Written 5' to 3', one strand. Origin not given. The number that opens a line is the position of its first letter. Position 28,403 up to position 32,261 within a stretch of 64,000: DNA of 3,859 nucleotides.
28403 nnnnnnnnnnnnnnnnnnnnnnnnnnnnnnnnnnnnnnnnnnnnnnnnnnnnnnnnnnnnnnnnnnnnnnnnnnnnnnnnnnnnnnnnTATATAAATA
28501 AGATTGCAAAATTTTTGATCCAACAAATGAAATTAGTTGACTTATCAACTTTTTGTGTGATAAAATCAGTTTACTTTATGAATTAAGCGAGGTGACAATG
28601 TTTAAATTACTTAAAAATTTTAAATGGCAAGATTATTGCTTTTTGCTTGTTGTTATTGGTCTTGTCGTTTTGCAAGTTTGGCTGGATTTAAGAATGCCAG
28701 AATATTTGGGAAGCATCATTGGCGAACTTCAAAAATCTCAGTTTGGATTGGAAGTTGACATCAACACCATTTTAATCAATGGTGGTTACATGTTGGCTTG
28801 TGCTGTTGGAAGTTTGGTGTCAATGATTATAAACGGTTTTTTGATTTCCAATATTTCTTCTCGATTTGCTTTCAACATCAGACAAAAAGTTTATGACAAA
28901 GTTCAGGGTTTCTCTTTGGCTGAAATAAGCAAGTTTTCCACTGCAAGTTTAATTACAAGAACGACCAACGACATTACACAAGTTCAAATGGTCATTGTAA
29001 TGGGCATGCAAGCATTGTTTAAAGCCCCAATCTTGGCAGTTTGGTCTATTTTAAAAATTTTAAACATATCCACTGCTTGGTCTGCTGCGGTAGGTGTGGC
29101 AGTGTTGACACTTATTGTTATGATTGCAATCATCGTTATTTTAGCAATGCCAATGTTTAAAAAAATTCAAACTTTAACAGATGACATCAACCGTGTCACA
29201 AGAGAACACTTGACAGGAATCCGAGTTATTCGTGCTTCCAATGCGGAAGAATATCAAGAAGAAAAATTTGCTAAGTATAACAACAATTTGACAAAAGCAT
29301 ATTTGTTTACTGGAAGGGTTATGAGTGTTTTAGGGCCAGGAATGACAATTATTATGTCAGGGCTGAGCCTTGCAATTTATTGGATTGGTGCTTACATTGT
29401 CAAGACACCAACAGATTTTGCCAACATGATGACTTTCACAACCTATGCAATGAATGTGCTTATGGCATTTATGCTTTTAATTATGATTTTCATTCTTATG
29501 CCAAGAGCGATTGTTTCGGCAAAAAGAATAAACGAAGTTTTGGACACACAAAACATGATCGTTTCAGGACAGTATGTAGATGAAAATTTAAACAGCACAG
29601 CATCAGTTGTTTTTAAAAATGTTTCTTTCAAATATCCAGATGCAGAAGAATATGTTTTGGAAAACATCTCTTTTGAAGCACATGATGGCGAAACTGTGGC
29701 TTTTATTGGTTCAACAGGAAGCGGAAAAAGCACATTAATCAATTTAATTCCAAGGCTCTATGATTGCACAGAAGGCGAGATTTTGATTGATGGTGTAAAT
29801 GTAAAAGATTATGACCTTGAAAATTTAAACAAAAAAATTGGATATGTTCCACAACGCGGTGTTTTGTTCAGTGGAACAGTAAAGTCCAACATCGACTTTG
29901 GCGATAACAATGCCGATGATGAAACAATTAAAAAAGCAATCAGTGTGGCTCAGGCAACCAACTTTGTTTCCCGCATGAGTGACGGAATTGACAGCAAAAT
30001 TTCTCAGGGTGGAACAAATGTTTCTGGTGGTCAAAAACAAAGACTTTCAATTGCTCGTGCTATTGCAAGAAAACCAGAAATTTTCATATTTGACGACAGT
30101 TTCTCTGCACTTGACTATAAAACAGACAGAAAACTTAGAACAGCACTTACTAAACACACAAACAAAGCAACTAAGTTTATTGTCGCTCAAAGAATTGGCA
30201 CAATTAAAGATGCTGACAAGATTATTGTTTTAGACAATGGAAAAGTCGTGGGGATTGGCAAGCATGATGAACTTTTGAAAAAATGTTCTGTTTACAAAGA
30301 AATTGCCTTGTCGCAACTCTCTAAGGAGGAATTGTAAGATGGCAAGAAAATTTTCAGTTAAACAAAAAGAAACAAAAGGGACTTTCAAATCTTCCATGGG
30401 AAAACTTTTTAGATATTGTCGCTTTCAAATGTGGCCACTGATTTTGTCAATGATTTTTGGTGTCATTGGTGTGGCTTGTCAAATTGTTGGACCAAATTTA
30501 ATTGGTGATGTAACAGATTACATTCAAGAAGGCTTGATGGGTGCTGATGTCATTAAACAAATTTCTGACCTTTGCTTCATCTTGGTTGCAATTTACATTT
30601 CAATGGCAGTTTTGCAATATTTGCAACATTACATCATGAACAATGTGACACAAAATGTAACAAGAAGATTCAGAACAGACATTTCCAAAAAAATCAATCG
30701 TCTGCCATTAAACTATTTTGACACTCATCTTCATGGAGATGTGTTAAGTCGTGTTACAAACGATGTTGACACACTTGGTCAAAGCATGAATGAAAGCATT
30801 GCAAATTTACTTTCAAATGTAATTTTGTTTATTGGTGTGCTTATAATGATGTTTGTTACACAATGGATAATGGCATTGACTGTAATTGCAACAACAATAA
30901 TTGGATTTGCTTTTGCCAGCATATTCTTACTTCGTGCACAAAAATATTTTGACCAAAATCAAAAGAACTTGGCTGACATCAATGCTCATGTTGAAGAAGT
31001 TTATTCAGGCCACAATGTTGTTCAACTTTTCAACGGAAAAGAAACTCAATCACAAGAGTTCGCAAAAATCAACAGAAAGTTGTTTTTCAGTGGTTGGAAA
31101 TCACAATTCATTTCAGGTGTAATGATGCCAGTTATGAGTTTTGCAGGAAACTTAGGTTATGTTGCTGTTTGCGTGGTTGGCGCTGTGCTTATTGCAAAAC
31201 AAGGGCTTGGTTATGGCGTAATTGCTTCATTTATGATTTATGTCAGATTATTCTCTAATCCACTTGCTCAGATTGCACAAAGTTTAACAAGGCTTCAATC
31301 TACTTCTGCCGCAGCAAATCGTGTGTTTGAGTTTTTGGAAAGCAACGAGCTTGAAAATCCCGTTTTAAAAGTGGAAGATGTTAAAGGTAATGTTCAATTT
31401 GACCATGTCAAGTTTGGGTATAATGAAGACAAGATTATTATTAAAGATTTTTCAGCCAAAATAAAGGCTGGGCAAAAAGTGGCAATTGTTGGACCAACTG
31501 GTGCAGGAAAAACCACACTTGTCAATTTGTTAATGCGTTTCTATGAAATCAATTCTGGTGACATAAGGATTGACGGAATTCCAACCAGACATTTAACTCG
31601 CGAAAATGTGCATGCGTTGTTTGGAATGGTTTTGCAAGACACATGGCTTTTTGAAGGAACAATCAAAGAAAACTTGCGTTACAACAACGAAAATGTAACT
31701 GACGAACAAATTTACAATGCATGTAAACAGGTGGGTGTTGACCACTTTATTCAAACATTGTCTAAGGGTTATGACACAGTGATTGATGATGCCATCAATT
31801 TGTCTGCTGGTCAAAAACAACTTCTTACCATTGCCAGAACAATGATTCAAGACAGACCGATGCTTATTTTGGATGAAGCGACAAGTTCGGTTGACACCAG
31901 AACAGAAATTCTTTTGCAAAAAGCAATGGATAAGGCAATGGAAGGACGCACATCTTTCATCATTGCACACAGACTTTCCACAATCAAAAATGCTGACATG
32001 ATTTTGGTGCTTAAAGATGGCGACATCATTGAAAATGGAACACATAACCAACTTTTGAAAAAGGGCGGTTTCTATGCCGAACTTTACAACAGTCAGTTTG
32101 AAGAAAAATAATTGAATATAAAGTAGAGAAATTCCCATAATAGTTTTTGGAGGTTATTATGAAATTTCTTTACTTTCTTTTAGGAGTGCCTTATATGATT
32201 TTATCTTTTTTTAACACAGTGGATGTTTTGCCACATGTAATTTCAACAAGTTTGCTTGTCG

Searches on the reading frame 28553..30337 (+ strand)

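Call 43: search_protein_families(library=pfam, proteins=[window:28553-30337:+], max_evalue=0.0001)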
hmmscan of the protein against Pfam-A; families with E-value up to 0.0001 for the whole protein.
window:28553-30337:+ (594 aa): 3 families
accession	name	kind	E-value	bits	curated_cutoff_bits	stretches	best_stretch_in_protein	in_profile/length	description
PF00005.33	ABC_tran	-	2e-31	109.9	25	1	369-517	1-136/137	ABC transporter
PF00664.28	ABC_membrane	-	6.3e-26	92.1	28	1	32-304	2-272/274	ABC transporter transmembrane region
PF02463.25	SMC_N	-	7.4e-06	26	40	1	407-559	108-210/220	RecF/RecN/SMC N terminal domain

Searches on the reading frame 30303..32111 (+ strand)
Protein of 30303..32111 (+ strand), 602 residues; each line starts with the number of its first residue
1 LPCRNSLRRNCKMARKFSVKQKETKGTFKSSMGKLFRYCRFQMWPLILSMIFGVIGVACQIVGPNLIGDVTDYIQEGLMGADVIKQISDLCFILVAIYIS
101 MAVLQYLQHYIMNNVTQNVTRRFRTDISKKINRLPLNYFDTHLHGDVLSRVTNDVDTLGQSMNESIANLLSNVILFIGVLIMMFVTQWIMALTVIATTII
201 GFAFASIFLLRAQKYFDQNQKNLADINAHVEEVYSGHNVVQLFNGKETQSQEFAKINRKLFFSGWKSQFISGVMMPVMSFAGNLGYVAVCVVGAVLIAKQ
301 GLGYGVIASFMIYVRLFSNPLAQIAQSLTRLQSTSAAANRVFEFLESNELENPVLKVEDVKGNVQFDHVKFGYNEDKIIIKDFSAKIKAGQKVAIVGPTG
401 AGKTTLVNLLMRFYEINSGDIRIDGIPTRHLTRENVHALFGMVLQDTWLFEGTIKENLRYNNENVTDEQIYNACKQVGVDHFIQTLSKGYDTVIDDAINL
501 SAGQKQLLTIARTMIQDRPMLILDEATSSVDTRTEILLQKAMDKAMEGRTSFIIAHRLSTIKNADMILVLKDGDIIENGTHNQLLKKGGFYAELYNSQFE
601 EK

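Call 43: search_protein_families(library=pfam, proteins=[window:30303-32111:+], max_evalue=0.0001)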
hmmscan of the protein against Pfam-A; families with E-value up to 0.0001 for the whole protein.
window:30303-32111:+ (602 aa): 3 families
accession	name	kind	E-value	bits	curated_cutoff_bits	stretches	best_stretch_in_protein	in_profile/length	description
PF00664.28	ABC_membrane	-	2.4e-52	178.8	28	1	46-321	1-274/274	ABC transporter transmembrane region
PF00005.33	ABC_tran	-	2.7e-29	102.9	25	1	381-528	2-137/137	ABC transporter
PF02463.25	SMC_N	-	2e-07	31.1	40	1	457-569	110-210/220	RecF/RecN/SMC N terminal domain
